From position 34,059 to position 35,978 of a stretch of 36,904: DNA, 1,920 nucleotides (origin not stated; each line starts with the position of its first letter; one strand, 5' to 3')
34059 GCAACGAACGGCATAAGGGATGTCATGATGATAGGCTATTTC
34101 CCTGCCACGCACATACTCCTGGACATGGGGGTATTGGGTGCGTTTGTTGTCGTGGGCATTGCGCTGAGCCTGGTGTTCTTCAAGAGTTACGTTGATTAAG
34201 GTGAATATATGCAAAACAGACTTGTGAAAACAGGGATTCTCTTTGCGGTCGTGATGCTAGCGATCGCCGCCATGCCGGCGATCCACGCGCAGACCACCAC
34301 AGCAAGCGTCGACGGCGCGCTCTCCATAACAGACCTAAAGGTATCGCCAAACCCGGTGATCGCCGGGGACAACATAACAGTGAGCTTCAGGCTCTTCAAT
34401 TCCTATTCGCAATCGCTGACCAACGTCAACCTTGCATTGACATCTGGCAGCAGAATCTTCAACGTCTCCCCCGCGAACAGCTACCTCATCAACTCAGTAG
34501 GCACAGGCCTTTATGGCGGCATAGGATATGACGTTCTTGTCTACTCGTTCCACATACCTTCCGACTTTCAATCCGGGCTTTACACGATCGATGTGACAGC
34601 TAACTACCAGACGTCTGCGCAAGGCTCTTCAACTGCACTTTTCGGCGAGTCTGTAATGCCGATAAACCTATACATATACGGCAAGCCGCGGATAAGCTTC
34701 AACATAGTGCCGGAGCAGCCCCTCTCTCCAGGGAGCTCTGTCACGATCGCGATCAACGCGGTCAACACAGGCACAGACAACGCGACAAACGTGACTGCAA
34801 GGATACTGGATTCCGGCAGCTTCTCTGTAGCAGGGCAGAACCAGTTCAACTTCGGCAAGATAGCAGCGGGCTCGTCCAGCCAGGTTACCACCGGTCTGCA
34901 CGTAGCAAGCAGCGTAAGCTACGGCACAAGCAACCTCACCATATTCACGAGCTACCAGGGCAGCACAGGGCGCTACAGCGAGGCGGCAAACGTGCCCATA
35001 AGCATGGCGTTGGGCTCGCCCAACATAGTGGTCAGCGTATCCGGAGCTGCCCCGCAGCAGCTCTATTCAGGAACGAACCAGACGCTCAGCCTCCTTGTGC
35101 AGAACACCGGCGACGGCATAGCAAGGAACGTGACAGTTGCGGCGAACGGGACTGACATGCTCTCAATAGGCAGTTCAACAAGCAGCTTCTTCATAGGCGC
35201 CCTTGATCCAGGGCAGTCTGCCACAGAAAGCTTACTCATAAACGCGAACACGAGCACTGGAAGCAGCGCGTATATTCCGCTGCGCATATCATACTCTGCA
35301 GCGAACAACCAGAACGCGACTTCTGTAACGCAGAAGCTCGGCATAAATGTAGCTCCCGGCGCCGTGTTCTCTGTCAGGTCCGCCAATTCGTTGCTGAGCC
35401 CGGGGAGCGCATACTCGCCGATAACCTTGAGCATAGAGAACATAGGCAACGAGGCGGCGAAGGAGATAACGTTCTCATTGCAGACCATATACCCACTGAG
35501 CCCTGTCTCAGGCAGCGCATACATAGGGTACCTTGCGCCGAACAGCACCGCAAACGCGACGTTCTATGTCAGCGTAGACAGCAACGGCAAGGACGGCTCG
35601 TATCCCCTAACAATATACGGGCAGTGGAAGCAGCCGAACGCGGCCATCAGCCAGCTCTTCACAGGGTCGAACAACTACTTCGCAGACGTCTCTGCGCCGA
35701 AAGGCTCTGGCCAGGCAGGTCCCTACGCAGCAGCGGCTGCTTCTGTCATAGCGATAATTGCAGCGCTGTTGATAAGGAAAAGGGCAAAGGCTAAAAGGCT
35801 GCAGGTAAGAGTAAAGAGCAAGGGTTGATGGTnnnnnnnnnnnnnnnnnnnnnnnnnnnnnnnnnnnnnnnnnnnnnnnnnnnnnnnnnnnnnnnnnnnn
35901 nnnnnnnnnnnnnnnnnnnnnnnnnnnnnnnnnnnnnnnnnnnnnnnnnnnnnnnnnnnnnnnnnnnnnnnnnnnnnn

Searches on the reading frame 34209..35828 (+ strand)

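Call 6: search_protein_families(library=pfam, proteins=[window:34209-35828:+], max_evalue=0.01)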
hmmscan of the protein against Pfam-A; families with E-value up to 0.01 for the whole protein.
window:34209-35828:+ (539 aa): 4 families
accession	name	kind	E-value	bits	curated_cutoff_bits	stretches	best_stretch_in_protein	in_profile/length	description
PF07705.17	CARDB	-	1.7e-12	47.9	22.7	2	271-354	2-78/101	CARDB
PF10633.15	NPCBM_assoc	-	1.4e-08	35.2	24.4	0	405-469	9-73/78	NPCBM-associated, NEW3 domain of alpha-galactosidase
PF05753.20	TRAP_beta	-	0.0014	18.5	22.4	0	288-380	34-130/178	Translocon-associated protein beta (TRAPB)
PF24318.1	DUF7490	-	0.0075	16.3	27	0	180-238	25-82/106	Domain of unknown function (DUF7490)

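Call 7: search_protein_families(library=ncbifam, proteins=[window:34209-35828:+], max_evalue=0.01)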
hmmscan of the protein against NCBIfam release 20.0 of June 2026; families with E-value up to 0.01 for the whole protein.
window:34209-35828:+ (539 aa): 3 families
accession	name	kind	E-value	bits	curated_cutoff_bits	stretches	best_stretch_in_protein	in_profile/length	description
TIGR03900.1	prc_long_Delta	hypoth_equivalog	8.1e-07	27.4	660.95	1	163-388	557-786/973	MXAN_5808 family serine peptidase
NF033506.0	PACE-CTERM-PROT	exception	6.7e-06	25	110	0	169-265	374-468/627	putative S-layer protein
TIGR01965.1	VCBS_repeat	domain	0.0026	17.9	15.5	0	275-319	41-84/99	VCBS domain-containing protein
